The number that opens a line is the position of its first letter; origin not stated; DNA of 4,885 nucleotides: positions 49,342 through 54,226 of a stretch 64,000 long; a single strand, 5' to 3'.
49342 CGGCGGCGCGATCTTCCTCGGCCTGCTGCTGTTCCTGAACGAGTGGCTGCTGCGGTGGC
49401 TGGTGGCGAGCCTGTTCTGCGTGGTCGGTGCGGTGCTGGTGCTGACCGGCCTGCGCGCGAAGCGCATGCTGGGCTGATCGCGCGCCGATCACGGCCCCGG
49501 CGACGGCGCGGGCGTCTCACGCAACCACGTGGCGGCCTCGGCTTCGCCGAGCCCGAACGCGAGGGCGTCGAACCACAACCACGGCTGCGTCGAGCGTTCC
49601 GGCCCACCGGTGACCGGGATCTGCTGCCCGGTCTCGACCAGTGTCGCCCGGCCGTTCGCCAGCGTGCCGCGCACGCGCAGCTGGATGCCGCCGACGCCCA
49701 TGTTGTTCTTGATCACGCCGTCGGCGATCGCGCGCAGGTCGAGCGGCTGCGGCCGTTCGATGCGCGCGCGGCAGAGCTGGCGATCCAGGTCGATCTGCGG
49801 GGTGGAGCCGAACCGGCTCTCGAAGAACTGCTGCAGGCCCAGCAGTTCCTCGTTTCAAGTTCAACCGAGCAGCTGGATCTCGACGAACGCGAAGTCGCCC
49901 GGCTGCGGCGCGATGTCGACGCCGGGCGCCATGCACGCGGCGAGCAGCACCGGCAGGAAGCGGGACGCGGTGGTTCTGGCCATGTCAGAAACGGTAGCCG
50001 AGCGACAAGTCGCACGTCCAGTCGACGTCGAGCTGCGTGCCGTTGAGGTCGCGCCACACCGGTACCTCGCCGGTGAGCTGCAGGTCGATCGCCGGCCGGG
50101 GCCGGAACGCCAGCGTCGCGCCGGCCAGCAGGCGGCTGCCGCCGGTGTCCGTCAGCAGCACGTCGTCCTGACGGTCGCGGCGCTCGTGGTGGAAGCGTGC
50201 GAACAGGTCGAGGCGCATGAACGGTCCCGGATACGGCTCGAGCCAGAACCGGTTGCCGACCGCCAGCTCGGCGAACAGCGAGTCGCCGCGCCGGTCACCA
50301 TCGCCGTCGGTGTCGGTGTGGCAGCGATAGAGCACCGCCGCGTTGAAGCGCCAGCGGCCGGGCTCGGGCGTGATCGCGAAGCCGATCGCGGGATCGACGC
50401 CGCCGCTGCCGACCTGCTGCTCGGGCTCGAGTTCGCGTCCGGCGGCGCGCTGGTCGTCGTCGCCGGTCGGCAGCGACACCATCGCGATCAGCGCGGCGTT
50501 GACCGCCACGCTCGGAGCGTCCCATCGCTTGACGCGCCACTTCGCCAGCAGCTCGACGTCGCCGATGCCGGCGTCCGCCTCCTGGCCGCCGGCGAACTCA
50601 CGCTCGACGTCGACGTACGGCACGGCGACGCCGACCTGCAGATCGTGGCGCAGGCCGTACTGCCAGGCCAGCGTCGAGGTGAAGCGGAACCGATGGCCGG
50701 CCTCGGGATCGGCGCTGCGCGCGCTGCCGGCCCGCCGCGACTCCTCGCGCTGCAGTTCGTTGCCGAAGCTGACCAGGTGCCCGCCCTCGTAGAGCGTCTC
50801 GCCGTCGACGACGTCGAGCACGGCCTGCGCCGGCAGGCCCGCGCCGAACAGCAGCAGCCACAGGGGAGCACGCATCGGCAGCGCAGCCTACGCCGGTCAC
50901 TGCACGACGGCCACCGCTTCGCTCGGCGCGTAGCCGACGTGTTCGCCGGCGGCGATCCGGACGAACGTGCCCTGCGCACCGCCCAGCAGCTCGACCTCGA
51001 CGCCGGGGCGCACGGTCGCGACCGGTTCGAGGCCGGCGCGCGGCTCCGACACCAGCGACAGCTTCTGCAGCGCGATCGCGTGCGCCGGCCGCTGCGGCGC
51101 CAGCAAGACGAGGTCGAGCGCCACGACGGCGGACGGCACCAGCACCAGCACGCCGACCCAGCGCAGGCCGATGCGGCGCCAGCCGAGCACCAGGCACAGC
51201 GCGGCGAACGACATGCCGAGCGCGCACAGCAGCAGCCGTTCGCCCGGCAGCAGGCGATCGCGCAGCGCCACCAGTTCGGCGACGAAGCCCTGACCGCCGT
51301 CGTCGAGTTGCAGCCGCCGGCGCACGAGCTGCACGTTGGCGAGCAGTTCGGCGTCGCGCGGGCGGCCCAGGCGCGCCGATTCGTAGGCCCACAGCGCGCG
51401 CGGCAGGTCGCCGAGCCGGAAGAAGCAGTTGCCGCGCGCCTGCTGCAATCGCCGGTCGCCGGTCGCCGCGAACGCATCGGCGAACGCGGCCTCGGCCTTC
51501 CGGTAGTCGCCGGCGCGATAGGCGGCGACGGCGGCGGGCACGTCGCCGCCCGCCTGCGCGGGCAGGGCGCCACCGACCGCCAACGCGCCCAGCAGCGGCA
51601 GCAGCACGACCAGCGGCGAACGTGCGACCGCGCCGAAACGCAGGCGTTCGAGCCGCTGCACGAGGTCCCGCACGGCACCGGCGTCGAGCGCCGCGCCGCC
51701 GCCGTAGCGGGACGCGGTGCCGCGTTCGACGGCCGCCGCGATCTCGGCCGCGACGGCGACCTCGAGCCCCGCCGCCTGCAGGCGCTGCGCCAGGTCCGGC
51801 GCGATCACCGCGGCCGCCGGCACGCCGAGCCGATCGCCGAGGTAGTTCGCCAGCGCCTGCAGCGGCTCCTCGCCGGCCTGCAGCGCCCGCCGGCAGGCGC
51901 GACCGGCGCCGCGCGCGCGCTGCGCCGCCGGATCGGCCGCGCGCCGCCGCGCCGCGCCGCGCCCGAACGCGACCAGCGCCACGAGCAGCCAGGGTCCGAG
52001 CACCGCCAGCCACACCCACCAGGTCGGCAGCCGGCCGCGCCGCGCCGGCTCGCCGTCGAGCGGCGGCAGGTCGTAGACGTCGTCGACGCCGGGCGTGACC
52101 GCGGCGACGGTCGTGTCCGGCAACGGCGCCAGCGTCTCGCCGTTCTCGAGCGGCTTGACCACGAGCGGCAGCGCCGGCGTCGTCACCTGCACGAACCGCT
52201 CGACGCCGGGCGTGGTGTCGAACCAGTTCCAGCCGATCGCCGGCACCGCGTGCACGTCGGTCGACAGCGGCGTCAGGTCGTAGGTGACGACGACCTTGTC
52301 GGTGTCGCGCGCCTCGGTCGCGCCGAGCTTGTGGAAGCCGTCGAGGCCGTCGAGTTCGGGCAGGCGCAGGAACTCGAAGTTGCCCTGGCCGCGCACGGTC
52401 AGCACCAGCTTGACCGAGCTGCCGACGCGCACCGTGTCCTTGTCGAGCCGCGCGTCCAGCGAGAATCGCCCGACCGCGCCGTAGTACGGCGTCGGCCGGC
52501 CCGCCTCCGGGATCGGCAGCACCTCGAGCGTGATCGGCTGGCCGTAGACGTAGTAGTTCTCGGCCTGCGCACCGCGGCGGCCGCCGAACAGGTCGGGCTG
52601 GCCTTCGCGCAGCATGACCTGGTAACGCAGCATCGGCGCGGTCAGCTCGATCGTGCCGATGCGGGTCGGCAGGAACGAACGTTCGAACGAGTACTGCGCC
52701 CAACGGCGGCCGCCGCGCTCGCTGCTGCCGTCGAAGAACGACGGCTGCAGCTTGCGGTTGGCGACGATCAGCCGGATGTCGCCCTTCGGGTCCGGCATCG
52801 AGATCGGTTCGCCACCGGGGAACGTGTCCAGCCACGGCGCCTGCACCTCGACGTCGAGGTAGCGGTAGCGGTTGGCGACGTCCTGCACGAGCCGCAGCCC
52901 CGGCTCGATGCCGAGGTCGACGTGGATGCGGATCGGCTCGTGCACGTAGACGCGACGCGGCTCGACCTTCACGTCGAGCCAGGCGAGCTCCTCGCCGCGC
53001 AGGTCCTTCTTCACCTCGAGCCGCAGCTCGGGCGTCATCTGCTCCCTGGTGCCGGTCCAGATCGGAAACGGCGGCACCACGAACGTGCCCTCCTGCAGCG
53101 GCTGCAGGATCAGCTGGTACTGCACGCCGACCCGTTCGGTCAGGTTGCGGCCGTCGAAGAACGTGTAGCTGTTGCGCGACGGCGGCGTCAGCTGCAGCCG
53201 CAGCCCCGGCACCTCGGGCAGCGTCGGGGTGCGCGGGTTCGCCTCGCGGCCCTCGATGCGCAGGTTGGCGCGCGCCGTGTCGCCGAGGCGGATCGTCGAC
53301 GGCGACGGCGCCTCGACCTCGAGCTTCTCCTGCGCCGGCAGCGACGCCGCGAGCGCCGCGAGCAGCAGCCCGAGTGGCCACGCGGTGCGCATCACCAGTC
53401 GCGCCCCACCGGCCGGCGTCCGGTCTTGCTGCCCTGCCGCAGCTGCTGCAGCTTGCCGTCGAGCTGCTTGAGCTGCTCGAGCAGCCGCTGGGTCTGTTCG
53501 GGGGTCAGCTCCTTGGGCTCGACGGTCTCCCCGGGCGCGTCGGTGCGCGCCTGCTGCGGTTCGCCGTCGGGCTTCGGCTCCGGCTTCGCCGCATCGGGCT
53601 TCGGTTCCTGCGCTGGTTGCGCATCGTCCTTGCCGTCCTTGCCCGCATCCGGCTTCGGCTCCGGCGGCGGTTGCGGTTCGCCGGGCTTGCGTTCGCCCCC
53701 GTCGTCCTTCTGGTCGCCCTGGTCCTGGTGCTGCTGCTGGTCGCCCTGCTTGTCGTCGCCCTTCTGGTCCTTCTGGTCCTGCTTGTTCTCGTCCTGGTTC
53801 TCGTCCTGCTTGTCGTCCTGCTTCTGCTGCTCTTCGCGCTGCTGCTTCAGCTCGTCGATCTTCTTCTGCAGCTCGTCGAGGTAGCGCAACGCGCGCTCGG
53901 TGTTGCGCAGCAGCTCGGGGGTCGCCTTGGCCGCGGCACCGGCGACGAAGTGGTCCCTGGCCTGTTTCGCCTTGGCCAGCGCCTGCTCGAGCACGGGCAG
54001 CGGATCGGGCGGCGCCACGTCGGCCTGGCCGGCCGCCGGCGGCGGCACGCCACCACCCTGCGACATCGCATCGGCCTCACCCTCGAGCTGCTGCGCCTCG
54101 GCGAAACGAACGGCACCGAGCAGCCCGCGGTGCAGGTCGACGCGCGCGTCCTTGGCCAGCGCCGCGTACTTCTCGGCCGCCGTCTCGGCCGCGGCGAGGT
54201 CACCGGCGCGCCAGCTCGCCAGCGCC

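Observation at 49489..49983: Lipoprotein gene with G-TGA-ACT-TGA-N in frame, followed by a 13-bp SECIS-like hairpin: candidate di-selenocysteine (U-x-U) protein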

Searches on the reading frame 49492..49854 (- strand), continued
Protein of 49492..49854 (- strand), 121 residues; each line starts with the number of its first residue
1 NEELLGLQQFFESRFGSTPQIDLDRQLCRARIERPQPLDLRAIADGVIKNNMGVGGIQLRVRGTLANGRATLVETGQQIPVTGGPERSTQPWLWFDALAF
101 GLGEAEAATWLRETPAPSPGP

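Call 87: find_encoding_contigs(protein=P0104, flank=10000, max_places=2)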
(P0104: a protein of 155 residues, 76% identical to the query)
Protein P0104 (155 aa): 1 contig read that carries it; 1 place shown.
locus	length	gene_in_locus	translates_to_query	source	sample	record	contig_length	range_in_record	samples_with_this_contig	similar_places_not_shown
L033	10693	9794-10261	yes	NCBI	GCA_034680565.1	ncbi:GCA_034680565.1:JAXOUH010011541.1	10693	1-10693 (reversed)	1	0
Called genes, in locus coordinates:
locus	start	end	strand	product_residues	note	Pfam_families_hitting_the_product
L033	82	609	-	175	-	-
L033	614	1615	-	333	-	PF01087:GalP_UDP_transf, PF16285:DUF4931_N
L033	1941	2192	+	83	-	-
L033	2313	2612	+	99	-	PF02922:CBM_48 (weak), PF16561:AMPK1_CBM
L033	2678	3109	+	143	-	PF00072:Response_reg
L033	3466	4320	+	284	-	PF01145:Band_7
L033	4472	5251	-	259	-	PF04945:YHS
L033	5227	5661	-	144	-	-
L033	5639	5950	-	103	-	PF03203:MerC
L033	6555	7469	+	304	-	PF00582:Usp (weak)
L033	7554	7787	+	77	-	-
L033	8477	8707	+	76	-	-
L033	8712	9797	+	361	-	PF00365:PFK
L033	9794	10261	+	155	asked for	-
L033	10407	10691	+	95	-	?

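Call 91: search_protein_families(library=pfam, proteins=[L029:3-788:+, L029:1134-2000:+, L025:1-780:+, L033:5227-5661:-, L033:4472-5251:-, L033:5639-5950:-, L031:3-758:+, L033:8712-9797:+], max_evalue=0.01)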
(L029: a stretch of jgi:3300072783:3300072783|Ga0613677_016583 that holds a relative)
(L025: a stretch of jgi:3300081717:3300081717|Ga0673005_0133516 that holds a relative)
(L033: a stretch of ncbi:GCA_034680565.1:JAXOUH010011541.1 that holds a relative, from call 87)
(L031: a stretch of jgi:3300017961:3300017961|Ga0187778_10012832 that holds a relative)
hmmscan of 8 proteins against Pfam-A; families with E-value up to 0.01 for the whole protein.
L029:3-788:+ (261 aa): 4 families
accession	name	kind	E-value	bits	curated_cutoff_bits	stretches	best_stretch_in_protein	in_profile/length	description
PF13180.12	PDZ_2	-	1.6e-11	44.8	27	1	90-161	1-79/80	PDZ domain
PF13365.12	Trypsin_2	-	6.9e-07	30.5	27.6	1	3-51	97-144/144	Trypsin-like peptidase domain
PF00089.32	Trypsin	-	7.5e-05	23.1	20.6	1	6-74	144-216/220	Trypsin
PF17820.7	PDZ_6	-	0.0068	16.6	27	0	110-146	14-49/54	PDZ domain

L029:1134-2000:+ (288 aa): 1 family
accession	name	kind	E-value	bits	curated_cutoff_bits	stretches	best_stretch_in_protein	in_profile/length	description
PF13557.12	Phenol_MetA_deg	-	1.7e-11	45.1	22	1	73-207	39-168/242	Putative MetA-pathway of phenol degradation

L025:1-780:+ (259 aa): 1 family
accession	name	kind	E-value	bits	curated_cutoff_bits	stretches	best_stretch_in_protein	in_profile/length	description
PF13557.12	Phenol_MetA_deg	-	3e-06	27.9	22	1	84-213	42-168/242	Putative MetA-pathway of phenol degradation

L033:5227-5661:- (144 aa): 0 families

L033:4472-5251:- (259 aa): 1 family
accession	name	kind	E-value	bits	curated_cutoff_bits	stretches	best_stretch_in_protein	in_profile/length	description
PF04945.19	YHS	-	1.5e-09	38.2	30.3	1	175-219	1-44/47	YHS domain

L033:5639-5950:- (103 aa): 1 family
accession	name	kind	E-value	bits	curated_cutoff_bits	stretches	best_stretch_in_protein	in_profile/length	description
PF03203.19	MerC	-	2.9e-08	34.7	27.6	1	1-89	18-107/108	MerC mercury resistance protein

L031:3-758:+ (251 aa): 0 families

L033:8712-9797:+ (361 aa): 2 families
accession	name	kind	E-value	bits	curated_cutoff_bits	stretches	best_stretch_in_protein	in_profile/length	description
PF00365.25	PFK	-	1.9e-101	339.5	30.9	1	5-290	1-276/277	Phosphofructokinase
PF01513.26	NAD_kinase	-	6.3e-05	23.7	25.5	1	94-139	57-103/130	ATP-NAD kinase N-terminal domain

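Call 92: predict_structure(alignment_id=A5)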
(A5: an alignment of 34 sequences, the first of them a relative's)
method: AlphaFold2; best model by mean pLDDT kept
length: 162 residues; sequences in the alignment: 34
mean_pLDDT: 84.9   pTM: 0.73
mean pLDDT of the five models: 84.9, 84.2, 83.5, 83.2, 83.3
residues with pLDDT >= 90: 97; 70-90: 32; 50-70: 30; < 50: 3
segments of 3 or more residues with pLDDT < 50: none
pLDDT, mean of each block of 10 residues (from residue 1): 60 61 58 81 87 93 97 95 95 92 93 94 95 85 91 84 81
secondary structure, 60 per line:
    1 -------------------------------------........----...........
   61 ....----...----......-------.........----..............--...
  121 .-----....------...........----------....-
elements in order: E38-45 H50-64 E69-71 E76-81 H89-97 E102-115 E118-121 E127-130 E137-147 E158-161

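Call 94: fold_search(model_id=the predicted structure, library=pdb)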
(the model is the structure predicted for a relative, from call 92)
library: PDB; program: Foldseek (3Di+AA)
matches with E <= 10: 1019; with E <= 0.001: 0
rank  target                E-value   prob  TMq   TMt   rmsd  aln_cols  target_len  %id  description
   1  2qif_A                7.6e-03  1.00  0.34  0.70   2.6        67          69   18  Crystal structure of a metallochaperone with a tetranuclear Cu(I) cluster (released 2008-07-08)
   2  6fp6_B                8.6e-03  0.97  0.34  0.25   8.2       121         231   12  Complex of human Cu,Zn SOD1 with the human copper chaperone for SOD1 in a compact conformation (released 2019-01-30)
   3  2xmw                  9.7e-03  1.00  0.29  0.61   4.2        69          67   20  PacS, N-terminal domain, from Synechocystis PCC6803 (released 2010-08-18)
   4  6fp6_P                1.2e-02  0.96  0.34  0.25   8.4       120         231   12  Complex of human Cu,Zn SOD1 with the human copper chaperone for SOD1 in a compact conformation (released 2019-01-30)
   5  6fon_A                1.2e-02  0.87  0.32  0.22  19.7       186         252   12  Elongated conformer of the human copper chaperone for SOD1 complexed with human SOD1 (released 2019-01-30)
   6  3cjk_B                1.2e-02  1.00  0.32  0.59   3.7        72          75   15  Crystal structure of the adduct HAH1-Cd(II)-MNK1. (released 2008-12-30)
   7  6fp6_J                1.3e-02  0.94  0.32  0.24   8.3       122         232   11  Complex of human Cu,Zn SOD1 with the human copper chaperone for SOD1 in a compact conformation (released 2019-01-30)
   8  2qif_B                1.4e-02  1.00  0.34  0.70   2.6        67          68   18  Crystal structure of a metallochaperone with a tetranuclear Cu(I) cluster (released 2008-07-08)
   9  6fp6_F                1.4e-02  0.97  0.34  0.25   6.9       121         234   15  Complex of human Cu,Zn SOD1 with the human copper chaperone for SOD1 in a compact conformation (released 2019-01-30)
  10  1jww_MODEL_1_A        1.6e-02  1.00  0.32  0.57   3.6        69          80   19  NMR characterization of the N-terminal domain of a potential copper-translocating P-type ATPase from Bacillus  (released 2002-04-10)
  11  1jk9_B                1.7e-02  0.92  0.31  0.22  11.0       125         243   13  Heterodimer between H48F-ySOD1 and yCCS (released 2001-09-05)
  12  6fp6_H                1.8e-02  0.94  0.34  0.25   8.2       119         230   13  Complex of human Cu,Zn SOD1 with the human copper chaperone for SOD1 in a compact conformation (released 2019-01-30)
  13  6a71_A                1.9e-02  1.00  0.32  0.61   3.5        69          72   17  Crystal Structure of Human ATP7B and TM Complex (released 2019-04-03)
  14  6fp6_D                1.9e-02  0.85  0.31  0.23   8.5       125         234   13  Complex of human Cu,Zn SOD1 with the human copper chaperone for SOD1 in a compact conformation (released 2019-01-30)
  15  6a71_B                2.5e-02  0.99  0.31  0.61   3.4        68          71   18  Crystal Structure of Human ATP7B and TM Complex (released 2019-04-03)
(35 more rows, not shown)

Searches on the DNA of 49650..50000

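Call 77: search_rna_families(source=window, start=49650, end=50000, threshold=evalue, max_evalue=10)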
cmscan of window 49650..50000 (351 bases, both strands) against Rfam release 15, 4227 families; matches with E-value up to 10: 9.
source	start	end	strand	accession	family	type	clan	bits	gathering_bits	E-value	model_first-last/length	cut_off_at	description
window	49667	49765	-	RF03947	mir-658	Gene; miRNA;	-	18.1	82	2.7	1-100/100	no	mir-658 microRNA precursor family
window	49889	49954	+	RF02917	Burkholderiales-2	Cis-reg;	-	15.9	67.9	3.5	1-74/74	no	Burkholderiales-2 RNA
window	49807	49865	-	RF03757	mir-6536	Gene; miRNA;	-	15.7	100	2.5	1-81/81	no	mir-6536 microRNA precursor family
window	49650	49727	+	RF01665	P13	Gene; sRNA;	-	15.2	70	6.6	12-76/76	5'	Pseudomonas sRNA P13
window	49957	49995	-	RF02044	CDKN2B-AS_2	Gene; lncRNA;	-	15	50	0.8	1-46/46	no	CDKN2B antisense RNA 1 convserved region 2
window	49786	49857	-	RF00989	mir-492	Gene; miRNA;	-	12.2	76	7.1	1-75/75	no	mir-492 microRNA precursor family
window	49668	49916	+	RF02886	npcTB_6715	Gene; sRNA;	-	11.8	72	0.91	1-212/212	no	Mycobacterium sRNA 6715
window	49884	49942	-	RF02242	Xoo5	Gene; sRNA;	-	11.5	50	9.6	35-117/124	no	Xanthomonadaceae sRNA Xoo5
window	49659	49873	-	RF02243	Xoo8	Gene; sRNA;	-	9.8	90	1.5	1-323/323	no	Proteobacterial sRNA Xoo8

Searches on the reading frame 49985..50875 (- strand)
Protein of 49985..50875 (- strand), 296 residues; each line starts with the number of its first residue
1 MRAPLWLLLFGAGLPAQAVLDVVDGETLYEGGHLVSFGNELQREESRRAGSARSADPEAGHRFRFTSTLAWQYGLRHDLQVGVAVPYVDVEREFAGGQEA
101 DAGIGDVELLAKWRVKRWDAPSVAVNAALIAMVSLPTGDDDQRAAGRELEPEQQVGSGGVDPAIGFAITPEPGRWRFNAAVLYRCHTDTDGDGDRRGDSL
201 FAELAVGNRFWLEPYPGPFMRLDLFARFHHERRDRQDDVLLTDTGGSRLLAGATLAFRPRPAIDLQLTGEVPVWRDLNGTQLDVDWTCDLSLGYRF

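Call 6: search_protein_families(library=pfam, proteins=[window:49985-50875:-], max_evalue=1)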
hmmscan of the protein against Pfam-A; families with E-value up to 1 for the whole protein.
window:49985-50875:- (296 aa): 1 family
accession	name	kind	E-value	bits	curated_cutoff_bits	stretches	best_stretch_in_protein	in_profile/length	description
PF13557.12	Phenol_MetA_deg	-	1.5e-09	38.8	22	1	64-261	26-213/242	Putative MetA-pathway of phenol degradation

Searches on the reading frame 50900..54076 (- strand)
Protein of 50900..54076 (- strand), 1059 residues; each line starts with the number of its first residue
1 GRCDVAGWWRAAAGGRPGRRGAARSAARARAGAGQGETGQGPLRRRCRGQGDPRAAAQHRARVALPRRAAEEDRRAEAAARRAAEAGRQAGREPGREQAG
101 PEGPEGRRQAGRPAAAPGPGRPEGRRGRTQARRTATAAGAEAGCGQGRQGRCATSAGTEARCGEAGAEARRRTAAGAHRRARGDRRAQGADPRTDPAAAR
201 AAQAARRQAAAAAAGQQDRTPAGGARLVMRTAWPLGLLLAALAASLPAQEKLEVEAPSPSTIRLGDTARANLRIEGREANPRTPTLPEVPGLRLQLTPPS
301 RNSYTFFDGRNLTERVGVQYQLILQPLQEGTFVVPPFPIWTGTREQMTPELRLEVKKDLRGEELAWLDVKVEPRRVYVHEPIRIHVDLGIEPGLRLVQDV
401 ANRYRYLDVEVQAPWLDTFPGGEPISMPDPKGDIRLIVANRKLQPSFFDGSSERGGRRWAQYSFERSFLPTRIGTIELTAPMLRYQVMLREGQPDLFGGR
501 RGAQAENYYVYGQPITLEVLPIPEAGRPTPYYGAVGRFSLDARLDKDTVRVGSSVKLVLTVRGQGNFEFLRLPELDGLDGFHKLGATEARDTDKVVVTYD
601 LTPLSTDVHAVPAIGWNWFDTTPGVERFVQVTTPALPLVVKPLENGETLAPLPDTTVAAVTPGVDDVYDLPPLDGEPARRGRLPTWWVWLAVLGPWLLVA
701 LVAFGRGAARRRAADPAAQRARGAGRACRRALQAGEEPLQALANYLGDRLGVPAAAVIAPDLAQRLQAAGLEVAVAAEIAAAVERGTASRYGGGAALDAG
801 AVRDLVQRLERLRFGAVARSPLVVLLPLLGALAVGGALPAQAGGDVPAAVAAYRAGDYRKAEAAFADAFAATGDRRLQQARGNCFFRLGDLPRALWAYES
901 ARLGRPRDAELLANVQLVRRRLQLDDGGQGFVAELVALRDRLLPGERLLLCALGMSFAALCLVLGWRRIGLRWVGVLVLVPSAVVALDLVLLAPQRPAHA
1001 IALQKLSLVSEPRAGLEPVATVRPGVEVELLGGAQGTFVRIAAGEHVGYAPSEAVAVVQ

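Call 82: search_protein_families(library=pfam, proteins=[window:50900-54076:-], max_evalue=0.001)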
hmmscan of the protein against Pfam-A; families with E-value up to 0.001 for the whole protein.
window:50900-54076:- (1059 aa): 1 family
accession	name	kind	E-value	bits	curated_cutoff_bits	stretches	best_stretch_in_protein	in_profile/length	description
PF13584.12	BatD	-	3.3e-11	44.1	24.1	1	258-355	4-92/92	BatD DUF11 like domain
